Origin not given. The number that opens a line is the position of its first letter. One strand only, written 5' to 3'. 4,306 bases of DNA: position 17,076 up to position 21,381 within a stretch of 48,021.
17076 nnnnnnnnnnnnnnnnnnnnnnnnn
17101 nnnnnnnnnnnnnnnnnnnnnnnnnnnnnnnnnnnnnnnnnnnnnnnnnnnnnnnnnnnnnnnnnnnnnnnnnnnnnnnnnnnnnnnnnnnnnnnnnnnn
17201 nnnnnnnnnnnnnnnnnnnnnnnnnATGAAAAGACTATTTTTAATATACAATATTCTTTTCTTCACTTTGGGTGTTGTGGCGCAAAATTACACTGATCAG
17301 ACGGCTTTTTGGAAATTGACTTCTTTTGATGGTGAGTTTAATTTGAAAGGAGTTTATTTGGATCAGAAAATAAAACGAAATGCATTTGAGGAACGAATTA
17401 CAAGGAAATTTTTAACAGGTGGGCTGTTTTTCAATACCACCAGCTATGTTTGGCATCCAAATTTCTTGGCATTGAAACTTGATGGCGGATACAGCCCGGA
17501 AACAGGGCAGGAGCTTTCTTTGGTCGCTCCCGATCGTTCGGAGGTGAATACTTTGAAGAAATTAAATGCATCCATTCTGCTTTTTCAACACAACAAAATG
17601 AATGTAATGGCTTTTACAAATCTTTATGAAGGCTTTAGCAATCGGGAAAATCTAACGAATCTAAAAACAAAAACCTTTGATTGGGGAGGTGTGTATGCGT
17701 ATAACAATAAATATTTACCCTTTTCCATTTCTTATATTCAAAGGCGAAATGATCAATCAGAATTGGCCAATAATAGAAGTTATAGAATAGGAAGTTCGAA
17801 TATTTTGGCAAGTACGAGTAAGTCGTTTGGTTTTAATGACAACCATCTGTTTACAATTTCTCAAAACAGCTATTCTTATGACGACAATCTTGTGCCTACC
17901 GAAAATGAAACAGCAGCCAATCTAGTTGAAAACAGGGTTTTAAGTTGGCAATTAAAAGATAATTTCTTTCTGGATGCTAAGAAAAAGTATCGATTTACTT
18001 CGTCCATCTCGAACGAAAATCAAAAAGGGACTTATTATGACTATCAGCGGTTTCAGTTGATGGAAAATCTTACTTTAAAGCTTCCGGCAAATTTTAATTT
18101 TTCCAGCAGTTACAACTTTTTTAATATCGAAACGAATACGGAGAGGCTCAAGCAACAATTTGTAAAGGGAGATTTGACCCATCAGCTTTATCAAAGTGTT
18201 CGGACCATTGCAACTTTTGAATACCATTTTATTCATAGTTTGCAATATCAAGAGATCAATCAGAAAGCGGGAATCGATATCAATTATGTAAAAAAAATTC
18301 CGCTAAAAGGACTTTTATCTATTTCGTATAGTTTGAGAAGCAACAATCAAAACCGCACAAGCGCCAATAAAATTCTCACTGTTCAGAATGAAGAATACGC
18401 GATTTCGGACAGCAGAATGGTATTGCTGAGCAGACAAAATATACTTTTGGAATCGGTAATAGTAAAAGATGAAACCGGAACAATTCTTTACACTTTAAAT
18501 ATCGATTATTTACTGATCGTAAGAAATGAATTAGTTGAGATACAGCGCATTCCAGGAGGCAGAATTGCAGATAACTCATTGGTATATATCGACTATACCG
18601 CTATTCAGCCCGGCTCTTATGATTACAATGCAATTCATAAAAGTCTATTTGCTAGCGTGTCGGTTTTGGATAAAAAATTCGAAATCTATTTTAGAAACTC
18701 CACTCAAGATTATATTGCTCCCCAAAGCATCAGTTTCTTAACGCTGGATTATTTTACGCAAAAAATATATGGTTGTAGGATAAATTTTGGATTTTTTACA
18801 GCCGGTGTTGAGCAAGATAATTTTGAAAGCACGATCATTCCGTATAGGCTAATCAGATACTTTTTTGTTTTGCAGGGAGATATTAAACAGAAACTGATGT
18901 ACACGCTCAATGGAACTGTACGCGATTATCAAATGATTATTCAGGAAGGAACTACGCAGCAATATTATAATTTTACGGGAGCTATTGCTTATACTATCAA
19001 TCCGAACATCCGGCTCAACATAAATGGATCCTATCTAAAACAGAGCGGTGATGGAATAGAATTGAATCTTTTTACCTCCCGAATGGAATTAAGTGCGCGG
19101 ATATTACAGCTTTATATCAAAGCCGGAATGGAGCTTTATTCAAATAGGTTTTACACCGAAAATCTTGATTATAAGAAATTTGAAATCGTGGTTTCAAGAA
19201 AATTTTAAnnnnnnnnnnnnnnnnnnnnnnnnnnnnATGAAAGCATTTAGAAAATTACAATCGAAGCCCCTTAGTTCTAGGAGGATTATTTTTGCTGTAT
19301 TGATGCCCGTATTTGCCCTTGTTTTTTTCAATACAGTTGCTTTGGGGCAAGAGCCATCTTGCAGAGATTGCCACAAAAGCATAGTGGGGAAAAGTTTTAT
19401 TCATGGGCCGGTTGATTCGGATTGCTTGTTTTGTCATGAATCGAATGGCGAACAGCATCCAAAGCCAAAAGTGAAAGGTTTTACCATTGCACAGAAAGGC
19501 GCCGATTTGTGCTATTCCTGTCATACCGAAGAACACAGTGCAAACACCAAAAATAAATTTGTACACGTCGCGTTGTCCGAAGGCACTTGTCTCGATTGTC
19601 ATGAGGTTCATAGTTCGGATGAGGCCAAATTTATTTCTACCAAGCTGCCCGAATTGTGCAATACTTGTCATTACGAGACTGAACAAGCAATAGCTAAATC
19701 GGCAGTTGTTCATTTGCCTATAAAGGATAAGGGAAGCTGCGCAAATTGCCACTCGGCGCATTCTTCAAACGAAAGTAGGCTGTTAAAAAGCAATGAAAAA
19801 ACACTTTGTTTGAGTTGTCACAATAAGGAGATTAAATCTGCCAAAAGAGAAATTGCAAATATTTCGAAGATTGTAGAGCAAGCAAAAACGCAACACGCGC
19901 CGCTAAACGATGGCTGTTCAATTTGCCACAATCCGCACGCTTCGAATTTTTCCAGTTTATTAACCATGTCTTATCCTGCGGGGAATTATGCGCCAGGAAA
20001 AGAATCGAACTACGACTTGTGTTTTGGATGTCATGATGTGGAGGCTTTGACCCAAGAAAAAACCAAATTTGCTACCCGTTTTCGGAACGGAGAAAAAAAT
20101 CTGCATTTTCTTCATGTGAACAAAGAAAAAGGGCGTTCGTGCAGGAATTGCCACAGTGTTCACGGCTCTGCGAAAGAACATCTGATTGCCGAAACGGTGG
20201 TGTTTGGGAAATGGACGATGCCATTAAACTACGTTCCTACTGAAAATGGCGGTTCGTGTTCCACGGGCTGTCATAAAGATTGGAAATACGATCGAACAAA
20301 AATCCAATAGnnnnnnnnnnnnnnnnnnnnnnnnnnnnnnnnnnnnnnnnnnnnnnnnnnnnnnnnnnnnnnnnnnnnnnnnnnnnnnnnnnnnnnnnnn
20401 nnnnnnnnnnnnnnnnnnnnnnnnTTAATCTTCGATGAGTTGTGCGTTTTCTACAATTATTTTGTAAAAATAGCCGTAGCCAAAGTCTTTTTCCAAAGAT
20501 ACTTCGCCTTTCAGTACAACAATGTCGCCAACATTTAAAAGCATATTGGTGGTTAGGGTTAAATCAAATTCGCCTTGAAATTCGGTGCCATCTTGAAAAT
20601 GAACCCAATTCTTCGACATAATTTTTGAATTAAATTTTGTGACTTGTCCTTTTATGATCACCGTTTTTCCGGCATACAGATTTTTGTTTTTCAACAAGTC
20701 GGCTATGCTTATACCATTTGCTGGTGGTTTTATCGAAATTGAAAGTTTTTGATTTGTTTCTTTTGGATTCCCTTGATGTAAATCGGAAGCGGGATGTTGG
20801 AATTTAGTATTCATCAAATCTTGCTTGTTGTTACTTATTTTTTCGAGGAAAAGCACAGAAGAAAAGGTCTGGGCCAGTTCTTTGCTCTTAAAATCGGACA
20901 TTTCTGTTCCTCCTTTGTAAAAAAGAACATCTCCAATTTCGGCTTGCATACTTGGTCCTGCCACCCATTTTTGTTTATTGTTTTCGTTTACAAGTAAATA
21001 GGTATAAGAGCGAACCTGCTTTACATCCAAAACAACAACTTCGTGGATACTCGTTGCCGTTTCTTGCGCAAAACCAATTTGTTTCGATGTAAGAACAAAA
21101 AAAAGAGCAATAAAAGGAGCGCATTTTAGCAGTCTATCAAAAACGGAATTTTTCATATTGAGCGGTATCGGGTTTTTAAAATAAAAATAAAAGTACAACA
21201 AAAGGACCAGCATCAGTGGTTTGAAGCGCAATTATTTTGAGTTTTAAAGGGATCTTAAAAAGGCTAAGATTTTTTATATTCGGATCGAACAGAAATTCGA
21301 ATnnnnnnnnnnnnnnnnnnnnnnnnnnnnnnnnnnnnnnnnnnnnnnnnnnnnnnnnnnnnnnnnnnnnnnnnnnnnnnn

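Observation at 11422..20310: Candidate dedicated nanowire assembly and export machine (propellers, barrel and periplasmic multihemes)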

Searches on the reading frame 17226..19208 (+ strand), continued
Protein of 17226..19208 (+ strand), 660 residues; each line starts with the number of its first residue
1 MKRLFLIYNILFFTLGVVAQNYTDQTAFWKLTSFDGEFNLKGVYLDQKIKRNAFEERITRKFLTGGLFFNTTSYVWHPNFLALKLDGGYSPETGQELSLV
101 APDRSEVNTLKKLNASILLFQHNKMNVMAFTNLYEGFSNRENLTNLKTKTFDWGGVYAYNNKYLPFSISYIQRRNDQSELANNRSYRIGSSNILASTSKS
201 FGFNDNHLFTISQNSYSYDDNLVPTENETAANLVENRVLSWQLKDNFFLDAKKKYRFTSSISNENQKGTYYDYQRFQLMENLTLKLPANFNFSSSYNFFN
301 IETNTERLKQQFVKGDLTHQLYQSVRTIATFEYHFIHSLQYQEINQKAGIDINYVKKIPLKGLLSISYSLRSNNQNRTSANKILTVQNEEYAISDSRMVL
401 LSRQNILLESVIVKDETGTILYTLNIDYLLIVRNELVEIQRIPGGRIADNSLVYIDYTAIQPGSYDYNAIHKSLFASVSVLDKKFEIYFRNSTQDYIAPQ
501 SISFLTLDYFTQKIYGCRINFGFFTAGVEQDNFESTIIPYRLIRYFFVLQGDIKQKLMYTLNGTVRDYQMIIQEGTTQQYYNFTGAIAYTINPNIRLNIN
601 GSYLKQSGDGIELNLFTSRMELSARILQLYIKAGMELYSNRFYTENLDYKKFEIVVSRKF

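Call 84: search_protein_families(library=pfam, proteins=[L069:7636-9957:+, L070:4688-6748:+, L019:4200-5681:+], max_evalue=0.01)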
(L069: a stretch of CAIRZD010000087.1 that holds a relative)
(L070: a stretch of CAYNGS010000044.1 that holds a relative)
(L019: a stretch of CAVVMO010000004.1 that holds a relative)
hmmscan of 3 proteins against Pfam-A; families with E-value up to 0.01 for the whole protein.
L069:7636-9957:+ (773 aa): 6 families
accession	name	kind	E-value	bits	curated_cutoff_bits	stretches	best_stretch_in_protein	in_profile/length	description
PF09699.15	Paired_CXXCH_1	-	1.9e-24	85.5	20.6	3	119-156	1-38/41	Doubled CXXCH motif (Paired_CXXCH_1)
PF00691.25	OmpA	-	1.6e-12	48.1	27.2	1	664-753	2-92/98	OmpA family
PF14522.11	Cytochrome_C7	-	5.9e-06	26.4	24.8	1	123-178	12-67/67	Cytochrome c7 and related cytochrome c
PF02085.21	Cytochrom_CIII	-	3.1e-05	24.7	22.9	1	69-154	16-101/101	Class III cytochrome C family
PF17936.7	Big_6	-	0.00082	20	27.6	0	564-590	24-50/83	Bacterial Ig domain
PF14537.11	Cytochrom_c3_2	-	0.002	19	25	0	126-183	8-70/79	Cytochrome c3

L070:4688-6748:+ (686 aa): 7 families
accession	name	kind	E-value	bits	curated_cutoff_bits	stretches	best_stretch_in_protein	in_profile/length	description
PF09699.15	Paired_CXXCH_1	-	5.4e-24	84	20.6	3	118-155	1-38/41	Doubled CXXCH motif (Paired_CXXCH_1)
PF00691.25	OmpA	-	9.4e-11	42.4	27.2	1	585-665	1-87/98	OmpA family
PF14522.11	Cytochrome_C7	-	2.9e-06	27.4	24.8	1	80-108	39-67/67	Cytochrome c7 and related cytochrome c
PF02085.21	Cytochrom_CIII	-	6e-06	27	22.9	1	58-153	7-101/101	Class III cytochrome C family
PF13620.12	CarboxypepD_reg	-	4.1e-05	24.3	32.3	1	225-266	18-58/82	Carboxypeptidase regulatory-like domain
PF17936.7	Big_6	-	0.00076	20.1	27.6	0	486-512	24-50/83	Bacterial Ig domain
PF14537.11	Cytochrom_c3_2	-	0.001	20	25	0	82-154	6-79/79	Cytochrome c3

L019:4200-5681:+ (493 aa): 5 families
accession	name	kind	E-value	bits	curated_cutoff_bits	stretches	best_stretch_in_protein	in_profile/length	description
PF02518.31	HATPase_c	-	1.3e-26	93.6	26.4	1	387-492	2-109/111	Histidine kinase-, DNA gyrase B-, and HSP90-like ATPase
PF00512.31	HisKA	-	1.5e-13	51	26.9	1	281-341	3-63/66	His Kinase A (phospho-acceptor) domain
PF00672.30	HAMP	-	3.6e-07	30.8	25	1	209-255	4-50/53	HAMP domain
PF14501.12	HATPase_c_5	-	0.00093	19.5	22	1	392-480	10-92/102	GHKL domain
PF21563.3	Mcp40H-20_sensor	-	0.0025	18.5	27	1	142-174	79-111/112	Methyl-accepting chemotaxis sensory transducer, class 40H, sensor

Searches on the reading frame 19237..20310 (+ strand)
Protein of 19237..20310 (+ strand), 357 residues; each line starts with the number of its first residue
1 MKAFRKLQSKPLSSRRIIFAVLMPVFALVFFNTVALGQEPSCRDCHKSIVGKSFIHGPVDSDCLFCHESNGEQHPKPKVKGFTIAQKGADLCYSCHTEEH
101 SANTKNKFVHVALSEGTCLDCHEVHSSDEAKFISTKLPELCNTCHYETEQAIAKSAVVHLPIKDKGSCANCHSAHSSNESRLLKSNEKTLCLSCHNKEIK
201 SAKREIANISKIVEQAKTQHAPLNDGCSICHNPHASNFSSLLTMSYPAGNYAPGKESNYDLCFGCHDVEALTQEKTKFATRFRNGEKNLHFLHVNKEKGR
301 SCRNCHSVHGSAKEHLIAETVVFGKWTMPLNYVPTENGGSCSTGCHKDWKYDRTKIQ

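Call 4: search_protein_families(library=pfam, proteins=[window:19237-20310:+], max_evalue=0.01)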
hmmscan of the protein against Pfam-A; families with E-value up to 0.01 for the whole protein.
window:19237-20310:+ (357 aa): 7 families
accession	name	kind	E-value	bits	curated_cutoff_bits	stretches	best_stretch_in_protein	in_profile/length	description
PF09699.15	Paired_CXXCH_1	-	1.1e-42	143.9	20.6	5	220-269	1-39/41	Doubled CXXCH motif (Paired_CXXCH_1)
PF14537.11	Cytochrom_c3_2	-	5.1e-13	49.7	25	4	115-196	6-79/79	Cytochrome c3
PF14522.11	Cytochrome_C7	-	5.2e-11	42.6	24.8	2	139-196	14-67/67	Cytochrome c7 and related cytochrome c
PF22113.1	Mtrc-MtrF_II-IV_dom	-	1.4e-09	38.2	30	2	164-312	5-169/176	Outer membrane cytochrome MtrC/MtrF-like, domains II/IV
PF22678.1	Cytochrom_c_NrfB-like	-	5.1e-06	27.3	27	0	138-180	33-73/89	Cytochrome c-type protein NrfB-like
PF02085.21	Cytochrom_CIII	-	1.1e-05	26.2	22.9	0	39-105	30-91/101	Class III cytochrome C family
PF24734.1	DUF7685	-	0.0012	19.1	27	1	168-199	2-36/43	Domain of unknown function (DUF7685)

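Call 9: search_protein_families(library=ncbifam, proteins=[window:19237-20310:+], max_evalue=0.01)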
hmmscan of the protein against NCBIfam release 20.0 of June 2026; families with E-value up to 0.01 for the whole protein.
window:19237-20310:+ (357 aa): 6 families
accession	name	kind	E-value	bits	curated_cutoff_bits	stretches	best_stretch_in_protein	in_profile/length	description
TIGR01905.1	paired_CXXCH_1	subfamily_domain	2.4e-38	129.8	25.2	5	159-197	1-38/41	doubled CXXCH domain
TIGR03508.1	decahem_SO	subfamily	2.9e-28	99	192.2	2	85-212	113-236/258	DmsE family decaheme c-type cytochrome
NF041028.1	decahem_GSU2203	exception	3.5e-21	75.7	325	1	86-245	98-243/317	GSU2203 family decaheme c-type cytochrome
NF045713.1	CxxCH_16_HmcA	equivalog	7.9e-06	24.7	400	1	41-212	113-269/541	sulfate respiration complex hexadecaheme cytochrome HmcA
TIGR03507.1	decahem_SO1788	subfamily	2.3e-05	23.1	209.3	1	116-180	244-310/672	OmcA/MtrC family decaheme c-type cytochrome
NF045722.1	c3_cytochr_TmcA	equivalog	0.006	16.4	114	0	90-150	58-115/125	acidic tetraheme cytochrome c3 TmcA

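Call 58: search_solved_structures(query=window:19237-20310:+, max_evalue=1)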
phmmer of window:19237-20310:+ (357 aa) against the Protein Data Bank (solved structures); distinct sequences matched with E-value up to 1: 5.
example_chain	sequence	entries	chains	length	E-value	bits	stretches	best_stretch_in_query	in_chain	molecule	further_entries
6r2q_A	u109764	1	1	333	2.4e-09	39.9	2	80-236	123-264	Cystathionine beta-synthase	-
6lod_A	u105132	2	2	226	0.24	13.6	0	58-151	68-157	MULTIHEME_CYTC domain-containing protein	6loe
8rv0_Y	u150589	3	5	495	0.48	12.6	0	88-151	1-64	Octaheme cytochrome c nitrite reductase | Octaheme nitrite c cytochrome c reductase | Octaheme nitrite reductase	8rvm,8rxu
7tfs_A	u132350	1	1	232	0.55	12.4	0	168-196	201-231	Cytochrome c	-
8k9e_A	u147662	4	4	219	0.69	12.1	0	41-69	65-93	Cytochrome c7-like domain-containing protein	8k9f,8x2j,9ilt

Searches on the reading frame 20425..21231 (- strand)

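Call 4: search_protein_families(library=pfam, proteins=[window:20425-21231:-], max_evalue=0.01)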
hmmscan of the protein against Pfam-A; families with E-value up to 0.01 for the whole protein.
window:20425-21231:- (268 aa): 1 family
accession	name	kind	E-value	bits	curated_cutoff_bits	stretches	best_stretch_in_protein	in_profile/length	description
PF13457.12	GW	-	0.0022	19.1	21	0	164-216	19-64/76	GW (Gly-Tryp) dipeptide domain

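Call 45: search_protein_families(library=ncbifam, proteins=[window:20425-21231:-], max_evalue=0.001)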
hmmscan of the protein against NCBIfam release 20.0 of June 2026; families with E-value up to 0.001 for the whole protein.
window:20425-21231:- (268 aa): 0 families
